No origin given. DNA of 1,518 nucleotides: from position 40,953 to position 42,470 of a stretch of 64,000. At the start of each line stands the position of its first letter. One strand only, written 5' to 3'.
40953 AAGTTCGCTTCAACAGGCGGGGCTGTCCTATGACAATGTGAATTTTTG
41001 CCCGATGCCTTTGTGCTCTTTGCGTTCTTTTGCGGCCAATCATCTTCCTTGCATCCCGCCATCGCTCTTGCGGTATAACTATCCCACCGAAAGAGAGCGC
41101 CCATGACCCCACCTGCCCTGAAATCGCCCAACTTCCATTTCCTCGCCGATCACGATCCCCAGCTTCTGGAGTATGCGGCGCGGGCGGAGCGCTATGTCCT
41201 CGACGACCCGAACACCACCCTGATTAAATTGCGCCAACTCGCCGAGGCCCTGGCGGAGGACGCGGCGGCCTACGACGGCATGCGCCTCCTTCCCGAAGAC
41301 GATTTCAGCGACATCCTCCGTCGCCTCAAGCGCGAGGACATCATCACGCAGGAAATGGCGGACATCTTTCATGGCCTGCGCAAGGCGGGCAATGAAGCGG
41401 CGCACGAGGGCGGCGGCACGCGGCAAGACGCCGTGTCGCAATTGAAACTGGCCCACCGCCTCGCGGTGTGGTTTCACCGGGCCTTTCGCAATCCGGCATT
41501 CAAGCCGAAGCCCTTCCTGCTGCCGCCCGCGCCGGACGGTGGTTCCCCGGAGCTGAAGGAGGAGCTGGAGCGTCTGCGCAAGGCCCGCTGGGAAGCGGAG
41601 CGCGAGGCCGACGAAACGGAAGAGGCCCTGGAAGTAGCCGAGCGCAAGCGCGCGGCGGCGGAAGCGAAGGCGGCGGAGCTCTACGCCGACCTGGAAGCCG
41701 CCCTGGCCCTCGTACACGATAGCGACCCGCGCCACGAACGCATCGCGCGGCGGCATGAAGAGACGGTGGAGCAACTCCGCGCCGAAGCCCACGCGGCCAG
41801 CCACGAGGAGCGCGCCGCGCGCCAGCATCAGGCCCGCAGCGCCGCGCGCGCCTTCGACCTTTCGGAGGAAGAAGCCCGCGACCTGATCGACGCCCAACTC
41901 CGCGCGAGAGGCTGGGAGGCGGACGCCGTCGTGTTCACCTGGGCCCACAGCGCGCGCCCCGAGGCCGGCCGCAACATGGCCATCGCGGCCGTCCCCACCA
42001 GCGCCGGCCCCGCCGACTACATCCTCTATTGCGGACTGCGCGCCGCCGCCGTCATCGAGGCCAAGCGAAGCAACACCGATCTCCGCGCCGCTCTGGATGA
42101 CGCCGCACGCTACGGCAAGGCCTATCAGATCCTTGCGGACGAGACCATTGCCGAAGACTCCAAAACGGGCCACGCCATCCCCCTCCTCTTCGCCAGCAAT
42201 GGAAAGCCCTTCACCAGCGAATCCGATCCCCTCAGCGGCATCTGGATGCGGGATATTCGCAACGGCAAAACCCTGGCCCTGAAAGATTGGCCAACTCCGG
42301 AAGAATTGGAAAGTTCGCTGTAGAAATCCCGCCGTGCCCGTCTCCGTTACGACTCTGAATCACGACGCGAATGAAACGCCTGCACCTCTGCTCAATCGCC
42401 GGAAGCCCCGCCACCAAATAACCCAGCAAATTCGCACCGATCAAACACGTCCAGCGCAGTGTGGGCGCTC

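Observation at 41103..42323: Motor-less HEPN-like + restriction-nuclease protein with no methylase: candidate stand-alone defence effector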

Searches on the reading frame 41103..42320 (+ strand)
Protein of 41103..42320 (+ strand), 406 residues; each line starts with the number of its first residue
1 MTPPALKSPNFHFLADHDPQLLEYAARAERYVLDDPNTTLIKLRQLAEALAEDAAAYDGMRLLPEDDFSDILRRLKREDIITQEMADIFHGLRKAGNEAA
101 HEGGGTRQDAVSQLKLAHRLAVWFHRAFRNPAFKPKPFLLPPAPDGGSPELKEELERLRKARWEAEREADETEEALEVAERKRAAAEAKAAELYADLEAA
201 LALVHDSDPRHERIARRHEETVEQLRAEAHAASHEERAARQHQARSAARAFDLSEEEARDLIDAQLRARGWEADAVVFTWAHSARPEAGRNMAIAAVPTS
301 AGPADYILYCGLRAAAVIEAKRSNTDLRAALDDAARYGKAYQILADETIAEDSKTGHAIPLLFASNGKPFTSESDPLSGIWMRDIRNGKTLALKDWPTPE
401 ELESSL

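Call 3: search_protein_families(library=pfam, proteins=[window:41103-42320:+], max_evalue=1)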
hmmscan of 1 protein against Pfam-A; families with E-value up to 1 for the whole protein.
window:41103-42320:+ (406 aa): 2 families
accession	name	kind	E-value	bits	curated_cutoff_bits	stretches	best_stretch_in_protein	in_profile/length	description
PF13643.11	DUF4145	-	8.4e-11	42.2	23.1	1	27-110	2-80/88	Domain of unknown function (DUF4145)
PF04313.20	HSDR_N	-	0.00043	20.6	25.1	1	303-368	127-185/198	Type I restriction enzyme R protein N terminus (HSDR_N)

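Call 4: search_protein_families(library=ncbifam, proteins=[window:41103-42320:+], max_evalue=1)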
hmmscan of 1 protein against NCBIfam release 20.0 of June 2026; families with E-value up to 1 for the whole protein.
window:41103-42320:+ (406 aa): 3 families
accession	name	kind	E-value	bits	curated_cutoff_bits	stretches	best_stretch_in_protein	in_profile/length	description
NF008521.0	PRK11448.1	equivalog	3e-100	336.8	729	1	8-404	3-390/1123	type I restriction-modification system endonuclease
NF046051.1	restrict_EcoAI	equivalog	0.0001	20.8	550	1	257-402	5-127/768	EcoAI/FtnUII family type I restriction enzme subunit R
TIGR02168.1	SMC_prok_B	equivalog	0.77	7.4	567.35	0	150-261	355-471/1181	chromosome segregation protein SMC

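Call 5: search_protein_families(library=padloc, proteins=[window:41103-42320:+], max_evalue=1)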
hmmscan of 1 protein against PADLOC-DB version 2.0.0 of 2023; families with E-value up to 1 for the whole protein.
window:41103-42320:+ (406 aa): 4 families
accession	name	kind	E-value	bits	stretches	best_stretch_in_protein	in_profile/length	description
PDLC03042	REase_I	-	6.8e-50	167.4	2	9-342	5-335/1170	Type I restriction enzyme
PDLC04472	PDC-M16A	-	1.1e-26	91.5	1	8-262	3-209/930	-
PDLC03047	REase_I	-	5.2e-12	42.3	2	5-124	4-124/1107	Type I restriction enzyme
PDLC03863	LmuB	-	0.84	6.2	0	151-245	346-441/610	-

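Call 6: search_solved_structures(query=window:41103-42320:+, max_evalue=1, show_alignments=3)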
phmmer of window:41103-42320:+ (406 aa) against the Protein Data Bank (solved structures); distinct sequences matched with E-value up to 1: 2.
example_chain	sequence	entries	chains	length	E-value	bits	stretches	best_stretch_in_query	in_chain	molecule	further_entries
6vbh_A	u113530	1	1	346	0.033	16.5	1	116-189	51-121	DNA repair protein complementing XP-G cells,Flap endonuclease 1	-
2izo_A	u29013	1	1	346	0.57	12.4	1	144-182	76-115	FLAP STRUCTURE-SPECIFIC ENDONUCLEASE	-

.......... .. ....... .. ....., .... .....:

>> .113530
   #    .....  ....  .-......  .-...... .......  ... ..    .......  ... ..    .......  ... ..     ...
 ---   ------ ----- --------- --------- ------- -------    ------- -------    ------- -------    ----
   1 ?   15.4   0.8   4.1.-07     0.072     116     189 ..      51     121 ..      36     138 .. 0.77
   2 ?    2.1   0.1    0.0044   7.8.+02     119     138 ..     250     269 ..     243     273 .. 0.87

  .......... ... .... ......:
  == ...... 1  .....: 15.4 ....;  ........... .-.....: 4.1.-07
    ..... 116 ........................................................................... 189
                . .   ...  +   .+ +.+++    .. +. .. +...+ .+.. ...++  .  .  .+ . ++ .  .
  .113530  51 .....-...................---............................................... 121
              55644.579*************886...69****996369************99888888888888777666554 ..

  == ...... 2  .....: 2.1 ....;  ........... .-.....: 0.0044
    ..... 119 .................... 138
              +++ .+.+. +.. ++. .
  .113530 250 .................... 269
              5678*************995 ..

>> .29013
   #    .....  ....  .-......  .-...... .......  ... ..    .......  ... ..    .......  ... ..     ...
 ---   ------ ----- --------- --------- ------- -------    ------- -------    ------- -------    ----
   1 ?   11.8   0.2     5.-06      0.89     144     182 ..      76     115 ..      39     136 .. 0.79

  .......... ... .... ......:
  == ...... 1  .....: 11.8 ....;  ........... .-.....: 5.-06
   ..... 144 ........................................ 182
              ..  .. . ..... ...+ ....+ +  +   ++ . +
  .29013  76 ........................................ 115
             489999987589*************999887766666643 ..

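Call 8: find_homologous_proteins(query=window:41103-42320:+, max_evalue=0.00001)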
Query window:41103-42320:+ (406 aa): 59 proteins with E <= 0.00001 among 8000 candidates.
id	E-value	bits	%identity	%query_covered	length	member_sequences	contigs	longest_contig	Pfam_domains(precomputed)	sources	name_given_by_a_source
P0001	1.9e-234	796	91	100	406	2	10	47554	PF13643.12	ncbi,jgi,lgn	jgi:type I restriction enzyme R subunit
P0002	7.1e-224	761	88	99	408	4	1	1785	PF13643.12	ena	-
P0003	1.1e-220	751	86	100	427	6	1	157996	PF13643.12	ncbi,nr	ncbi:MAG: DUF4145 domain-containing protein [Candidatus Hydrogenedentes bacterium]|nr:DUF4145 domain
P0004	1.6e-206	704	81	100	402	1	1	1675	PF13643.12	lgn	-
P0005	1.3e-201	688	78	100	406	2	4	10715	PF13643.12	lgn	-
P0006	5.6e-197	673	78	100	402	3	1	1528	PF13643.12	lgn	-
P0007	7.7e-162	557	66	100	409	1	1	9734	PF13643.12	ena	-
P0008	2.3e-160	552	67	99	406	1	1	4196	PF13643.12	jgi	jgi:type I restriction enzyme R subunit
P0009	1.7e-159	549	88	72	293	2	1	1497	-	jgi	jgi:type I restriction enzyme R subunit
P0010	2.7e-158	545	65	99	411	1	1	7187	PF13643.12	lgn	-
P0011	2.9e-154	532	64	100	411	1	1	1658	PF13643.12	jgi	-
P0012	3.5e-151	522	61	100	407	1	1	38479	PF13643.12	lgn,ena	-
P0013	1.1e-146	507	60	99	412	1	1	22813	PF04313.21,PF13643.12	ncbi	-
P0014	2.4e-146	506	59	100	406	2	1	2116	PF13643.12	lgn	-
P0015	2.7e-143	496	60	99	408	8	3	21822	PF13643.12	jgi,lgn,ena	-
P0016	3.5e-143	495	59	100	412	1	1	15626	PF13643.12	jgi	jgi:type I restriction enzyme, R subunit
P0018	9.4e-138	478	60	100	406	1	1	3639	PF13643.12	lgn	-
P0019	6.2e-135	468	58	98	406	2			PF13643.12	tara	tara:strand:+ start:167 stop:1387 length:1221 start_codon:yes stop_codon:yes gene_type:complete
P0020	5.8e-130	452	67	73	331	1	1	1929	PF13643.12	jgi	-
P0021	6.2e-127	442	56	99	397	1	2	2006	PF13643.12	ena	-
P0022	1.1e-121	425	53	99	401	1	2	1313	PF13643.12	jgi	jgi:type I restriction enzyme R subunit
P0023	6.5e-91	323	43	100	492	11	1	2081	PF04313.21,PF13643.12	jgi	jgi:type I restriction enzyme R subunit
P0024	1.5e-89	319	45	99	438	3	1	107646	PF04313.21,PF13643.12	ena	-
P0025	2.6e-89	318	43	100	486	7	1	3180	PF04313.21,PF04851.22,PF13643.12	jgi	jgi:type I restriction enzyme, R subunit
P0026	3.2e-87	311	42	98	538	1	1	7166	PF04313.21,PF04851.22,PF13643.12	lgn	-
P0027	4.6e-84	301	40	100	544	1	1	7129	PF04313.21,PF18766.8,PF04851.22,PF13643.12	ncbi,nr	ncbi:MAG: DEAD/DEAH box helicase family protein, partial [Planctomycetaceae bacterium]|nr:DEAD/DEAH 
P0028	1.2e-83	299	41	98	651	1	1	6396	PF00270.36,PF04313.21,PF18766.8,PF04851.22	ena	-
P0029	1.3e-80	290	41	99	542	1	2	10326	PF04851.22,PF13643.12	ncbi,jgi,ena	-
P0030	4.7e-78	281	40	98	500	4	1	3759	PF04851.22,PF13643.12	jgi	jgi:type I restriction enzyme R subunit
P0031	2.8e-77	279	41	91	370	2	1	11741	PF04313.21,PF13643.12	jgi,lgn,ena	jgi:type I restriction enzyme R subunit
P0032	1.5e-76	276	39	99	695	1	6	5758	PF00270.36,PF04313.21,PF18766.8,PF04851.22,PF13643.12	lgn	-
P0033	1.1e-75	273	39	100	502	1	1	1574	PF04313.21,PF04851.22,PF13643.12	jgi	jgi:type I restriction enzyme R subunit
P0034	3.2e-75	272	41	98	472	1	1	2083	PF04313.21,PF04851.22,PF13643.12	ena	-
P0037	2.7e-72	262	44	82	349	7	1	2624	PF13643.12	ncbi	ncbi:MAG: DUF4145 domain-containing protein [Planctomycetaceae bacterium]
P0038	3.8e-70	255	40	93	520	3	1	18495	PF04313.21,PF04851.22,PF13643.12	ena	-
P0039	8.3e-69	251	40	93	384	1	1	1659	PF04313.21,PF13643.12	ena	-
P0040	5.0e-62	228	43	98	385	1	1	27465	PF13643.12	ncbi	ncbi:MAG: DUF4145 domain-containing protein [Acidobacteriota bacterium]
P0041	6.2e-62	228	37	97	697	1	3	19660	PF00270.36,PF04313.21,PF18766.8,PF04851.22,PF13643.12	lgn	-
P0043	1.5e-60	223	44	80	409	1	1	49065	PF13643.12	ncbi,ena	-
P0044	1.7e-60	223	42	80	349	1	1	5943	PF13643.12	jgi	jgi:type I restriction enzyme R subunit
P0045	5.0e-59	218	36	99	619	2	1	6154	PF00270.36,PF04313.21,PF18766.8,PF04851.22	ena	-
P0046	5.3e-59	218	40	84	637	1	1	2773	PF00270.36,PF04313.21,PF18766.8,PF04851.22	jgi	jgi:type I restriction enzyme R subunit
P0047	8.6e-57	211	38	97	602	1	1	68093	PF04851.22,PF13643.12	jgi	jgi:type I restriction enzyme, R subunit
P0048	9.6e-56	208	35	98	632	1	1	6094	PF00270.36,PF18766.8,PF04851.22,PF13643.12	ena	-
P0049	4.4e-55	205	34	94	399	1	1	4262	PF13643.12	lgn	-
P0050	1.6e-52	197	33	98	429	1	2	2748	PF04313.21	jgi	jgi:type I restriction enzyme R subunit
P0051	1.8e-52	197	37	82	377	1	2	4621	PF04313.21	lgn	-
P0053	3.3e-51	193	42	72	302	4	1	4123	PF13643.12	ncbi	-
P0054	5.3e-46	176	44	56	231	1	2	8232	PF13643.12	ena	-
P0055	8.8e-44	168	33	86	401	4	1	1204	PF04313.21,PF04851.22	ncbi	ncbi:MAG: DEAD/DEAH box helicase family protein, partial [Cyanobacteria bacterium J06649_11]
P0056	2.4e-42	164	41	67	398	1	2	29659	PF13643.12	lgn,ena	-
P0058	2.1e-39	154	45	46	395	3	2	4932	PF13643.12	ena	-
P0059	4.4e-38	149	35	68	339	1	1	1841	PF13643.12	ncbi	-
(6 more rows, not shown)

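Call 12: find_encoding_contigs(protein=P0003, flank=10000, max_places=3)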
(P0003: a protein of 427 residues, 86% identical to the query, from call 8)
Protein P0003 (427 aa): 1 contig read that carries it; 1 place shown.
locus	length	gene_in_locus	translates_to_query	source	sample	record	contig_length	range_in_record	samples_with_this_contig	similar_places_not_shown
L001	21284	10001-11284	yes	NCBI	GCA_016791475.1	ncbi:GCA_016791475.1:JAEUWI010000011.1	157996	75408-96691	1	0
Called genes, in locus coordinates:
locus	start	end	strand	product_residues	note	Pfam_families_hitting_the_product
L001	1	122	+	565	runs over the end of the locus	PF01522:Polysacc_deac_1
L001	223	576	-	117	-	PF00462:Glutaredoxin (faint), PF03960:ArsC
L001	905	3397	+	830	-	PF03648:Glyco_hydro_67N (weak), PF16126:DUF4838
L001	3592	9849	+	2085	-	PF00801:PKD, PF18911:PKD_4, PF17936:Big_6, PF13715:CarbopepD_reg_2 (faint), PF17789:MG4 (faint), PF09136:Glucodextran_B, PF13620:CarboxypepD_reg (weak), PF13517:FG-GAP_3, +1 more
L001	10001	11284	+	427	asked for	PF13643:DUF4145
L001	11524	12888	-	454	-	PF01408:GFO_IDH_MocA, PF19051:GFO_IDH_MocA_C2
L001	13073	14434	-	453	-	PF01408:GFO_IDH_MocA, PF22725:GFO_IDH_MocA_C3 (faint), PF19051:GFO_IDH_MocA_C2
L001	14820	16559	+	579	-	PF04542:Sigma70_r2, PF04545:Sigma70_r4, PF08281:Sigma70_r4_2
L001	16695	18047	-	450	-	PF01408:GFO_IDH_MocA, PF22725:GFO_IDH_MocA_C3 (faint), PF19051:GFO_IDH_MocA_C2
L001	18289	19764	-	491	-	PF07394:DUF1501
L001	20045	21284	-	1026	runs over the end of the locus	PF07635:PSCyt1, PF07583:PSCyt2, PF07587:PSD1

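Call 13: find_encoding_contigs(protein=P0012, flank=10000, max_places=3)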
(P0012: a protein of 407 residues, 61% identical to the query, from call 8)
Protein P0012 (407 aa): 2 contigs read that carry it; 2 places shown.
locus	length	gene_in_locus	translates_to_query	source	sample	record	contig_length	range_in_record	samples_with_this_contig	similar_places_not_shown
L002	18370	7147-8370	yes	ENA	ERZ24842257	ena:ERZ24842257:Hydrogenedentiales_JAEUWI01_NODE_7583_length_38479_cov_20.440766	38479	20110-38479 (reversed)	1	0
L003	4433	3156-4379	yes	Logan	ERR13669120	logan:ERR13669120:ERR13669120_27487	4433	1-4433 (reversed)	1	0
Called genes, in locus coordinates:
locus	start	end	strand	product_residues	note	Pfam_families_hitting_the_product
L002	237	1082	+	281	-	-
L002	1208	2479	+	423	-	PF01408:GFO_IDH_MocA, PF02894:GFO_IDH_MocA_C (faint), PF19051:GFO_IDH_MocA_C2 (faint), PF22725:GFO_IDH_MocA_C3 (faint)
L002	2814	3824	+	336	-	-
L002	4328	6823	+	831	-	PF16126:DUF4838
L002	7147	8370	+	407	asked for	PF13643:DUF4145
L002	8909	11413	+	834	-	PF16126:DUF4838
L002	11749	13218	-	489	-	-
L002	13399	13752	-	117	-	-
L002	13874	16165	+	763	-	PF14498:Glyco_hyd_65N_2, PF18961:DUF5703_N (faint), PF22124:Glyco_hydro_95_cat, PF21307:Glyco_hydro_95_C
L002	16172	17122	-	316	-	PF13469:Sulfotransfer_3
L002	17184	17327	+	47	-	-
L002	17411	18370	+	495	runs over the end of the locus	PF00437:T2SSE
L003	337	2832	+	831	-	PF16126:DUF4838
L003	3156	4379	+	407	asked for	PF13643:DUF4145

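Call 14: find_encoding_contigs(protein=P0013, flank=10000, max_places=2)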
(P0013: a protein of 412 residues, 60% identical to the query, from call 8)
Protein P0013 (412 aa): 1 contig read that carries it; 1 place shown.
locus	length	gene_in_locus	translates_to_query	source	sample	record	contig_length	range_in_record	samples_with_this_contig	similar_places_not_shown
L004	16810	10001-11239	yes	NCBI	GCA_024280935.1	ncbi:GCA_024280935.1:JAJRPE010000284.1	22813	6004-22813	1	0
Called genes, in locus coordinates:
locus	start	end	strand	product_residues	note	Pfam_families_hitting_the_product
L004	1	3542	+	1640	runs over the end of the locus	PF01835:MG2, PF17789:MG4 (faint), PF17791:MG3, PF07703:A2M_BRD, PF00207:A2M, PF07678:TED_complement, PF13243:SQHop_cyclase_C (faint), PF07677:A2M_recep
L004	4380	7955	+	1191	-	PF07635:PSCyt1, PF07583:PSCyt2, PF07587:PSD1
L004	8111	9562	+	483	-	PF07394:DUF1501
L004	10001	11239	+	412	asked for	PF13643:DUF4145 (weak), PF04313:HSDR_N (faint)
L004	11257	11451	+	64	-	-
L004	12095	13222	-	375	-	-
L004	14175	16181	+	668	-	PF00535:Glycos_transf_2, PF12804:NTP_transf_3 (faint), PF13641:Glyco_tranf_2_3 (faint), PF09837:DUF2064, PF00535:Glycos_transf_2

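Call 15: find_encoding_contigs(protein=P0015, flank=10000, max_places=2)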
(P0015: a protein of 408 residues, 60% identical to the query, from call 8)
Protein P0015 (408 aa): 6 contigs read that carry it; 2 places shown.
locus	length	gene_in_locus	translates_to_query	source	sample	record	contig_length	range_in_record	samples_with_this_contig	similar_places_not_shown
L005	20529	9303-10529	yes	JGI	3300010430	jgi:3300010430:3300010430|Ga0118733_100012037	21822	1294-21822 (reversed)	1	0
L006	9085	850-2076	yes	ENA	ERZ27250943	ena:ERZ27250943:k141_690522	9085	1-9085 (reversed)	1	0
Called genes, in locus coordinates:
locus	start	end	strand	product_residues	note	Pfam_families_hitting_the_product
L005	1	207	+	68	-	?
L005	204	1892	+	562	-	PF00512:HisKA, PF02518:HATPase_c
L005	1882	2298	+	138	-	PF00072:Response_reg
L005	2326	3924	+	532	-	PF00072:Response_reg, PF00990:GGDEF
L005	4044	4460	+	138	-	PF03965:Penicillinase_R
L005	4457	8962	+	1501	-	PF05569:Peptidase_M56, PF23598:LRR_14 (weak), PF12799:LRR_4 (faint), PF13620:CarboxypepD_reg, PF00578:AhpC-TSA, PF08534:Redoxin, PF00085:Thioredoxin (weak), PF13905:Thioredoxin_8, +7 more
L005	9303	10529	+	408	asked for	PF13643:DUF4145 (weak)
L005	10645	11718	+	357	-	PF05448:AXE1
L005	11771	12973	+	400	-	PF25210:Kelch_FKB95 (faint), PF13964:Beta-prop_Calicin (faint), PF24996:NANM, PF24981:Beta-prop_ATRN-LZTR1 (faint), PF13415:Beta-prop_FBX42 (weak), PF24681:Kelch_KLHDC2_KLHL20_DRC7, PF24996:NANM, PF01344:Kelch_1, +1 more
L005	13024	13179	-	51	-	PF11752:DUF3309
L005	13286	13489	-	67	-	-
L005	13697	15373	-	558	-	PF03109:ABC1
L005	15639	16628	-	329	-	PF13088:BNR_2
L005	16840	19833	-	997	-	PF08447:PAS_3 (faint), PF08448:PAS_4 (faint), PF13188:PAS_8 (faint), PF13426:PAS_9 (weak), PF00989:PAS, PF00512:HisKA, PF02518:HATPase_c, PF00072:Response_reg, +1 more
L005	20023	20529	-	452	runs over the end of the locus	PF01408:GFO_IDH_MocA, PF19051:GFO_IDH_MocA_C2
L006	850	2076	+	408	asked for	PF13643:DUF4145 (weak)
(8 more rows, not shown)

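Call 16: find_encoding_contigs(protein=P0024, flank=10000, max_places=2)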
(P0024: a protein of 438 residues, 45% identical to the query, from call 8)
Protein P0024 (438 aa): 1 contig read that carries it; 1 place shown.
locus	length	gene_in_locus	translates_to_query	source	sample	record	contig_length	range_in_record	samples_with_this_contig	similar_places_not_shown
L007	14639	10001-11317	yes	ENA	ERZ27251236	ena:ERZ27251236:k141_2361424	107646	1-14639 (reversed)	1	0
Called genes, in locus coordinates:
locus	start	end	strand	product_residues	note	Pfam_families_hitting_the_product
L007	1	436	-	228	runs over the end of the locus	PF03411:Peptidase_M74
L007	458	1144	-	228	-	PF00326:Peptidase_S9 (faint), PF12740:PETase (weak), PF01738:DLH (weak), PF12146:Hydrolase_4 (faint)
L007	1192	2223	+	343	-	PF00884:Sulfatase, PF01663:Phosphodiest (faint), PF00884:Sulfatase (weak)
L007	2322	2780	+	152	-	PF01047:MarR (weak), PF12802:MarR_2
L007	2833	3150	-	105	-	-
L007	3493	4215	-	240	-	-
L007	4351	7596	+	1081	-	PF13948:DUF4215, PF18884:TSP3_bac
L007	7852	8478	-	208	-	-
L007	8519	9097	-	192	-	-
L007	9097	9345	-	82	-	-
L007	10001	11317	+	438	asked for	PF13643:DUF4145, PF04313:HSDR_N (faint)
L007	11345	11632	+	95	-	PF01527:HTH_Tnp_1, PF13542:HTH_Tnp_ISL3 (weak)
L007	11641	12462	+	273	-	PF13276:HTH_21, PF00665:rve, PF13683:rve_3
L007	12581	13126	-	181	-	-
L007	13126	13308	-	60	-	PF13115:YtkA (weak)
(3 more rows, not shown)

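Call 17: find_encoding_contigs(protein=P0040, flank=10000, max_places=2)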
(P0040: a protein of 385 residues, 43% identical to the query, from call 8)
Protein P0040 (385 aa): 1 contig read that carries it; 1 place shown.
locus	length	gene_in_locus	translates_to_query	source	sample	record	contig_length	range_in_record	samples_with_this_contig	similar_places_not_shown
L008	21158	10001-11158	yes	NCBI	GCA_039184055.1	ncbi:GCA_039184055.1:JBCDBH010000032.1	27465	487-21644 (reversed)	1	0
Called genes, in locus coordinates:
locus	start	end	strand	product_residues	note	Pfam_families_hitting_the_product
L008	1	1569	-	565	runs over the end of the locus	-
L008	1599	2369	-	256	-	-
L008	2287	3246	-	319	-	-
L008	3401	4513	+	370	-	PF00144:Beta-lactamase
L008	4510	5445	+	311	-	PF01699:Na_Ca_ex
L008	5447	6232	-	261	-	PF00106:adh_short, PF13561:adh_short_C2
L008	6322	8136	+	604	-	PF00069:Pkinase, PF03109:ABC1 (faint), PF07714:PK_Tyr_Ser-Thr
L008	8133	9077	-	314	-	PF00975:Thioesterase (faint), PF12697:Abhydrolase_6, PF12146:Hydrolase_4, PF00561:Abhydrolase_1, PF00326:Peptidase_S9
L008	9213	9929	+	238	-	PF01726:LexA_DNA_bind, PF00717:Peptidase_S24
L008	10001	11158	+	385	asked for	PF13643:DUF4145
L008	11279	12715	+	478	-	PF00437:T2SSE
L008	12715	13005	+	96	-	-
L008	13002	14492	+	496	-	PF01425:Amidase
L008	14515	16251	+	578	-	PF01476:LysM (faint), PF01520:Amidase_3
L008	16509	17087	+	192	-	PF07638:Sigma70_ECF (weak), PF04542:Sigma70_r2, PF08281:Sigma70_r4_2, PF04545:Sigma70_r4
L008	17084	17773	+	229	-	-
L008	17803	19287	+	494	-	PF00158:Sigma54_activat, PF14532:Sigma54_activ_2, PF01078:Mg_chelatase (faint), PF25601:AAA_lid_14, PF02954:HTH_8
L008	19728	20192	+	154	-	PF13581:HATPase_c_2, PF02518:HATPase_c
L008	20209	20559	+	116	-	PF01740:STAS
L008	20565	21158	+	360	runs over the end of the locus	PF01590:GAF, PF13185:GAF_2, PF13492:GAF_3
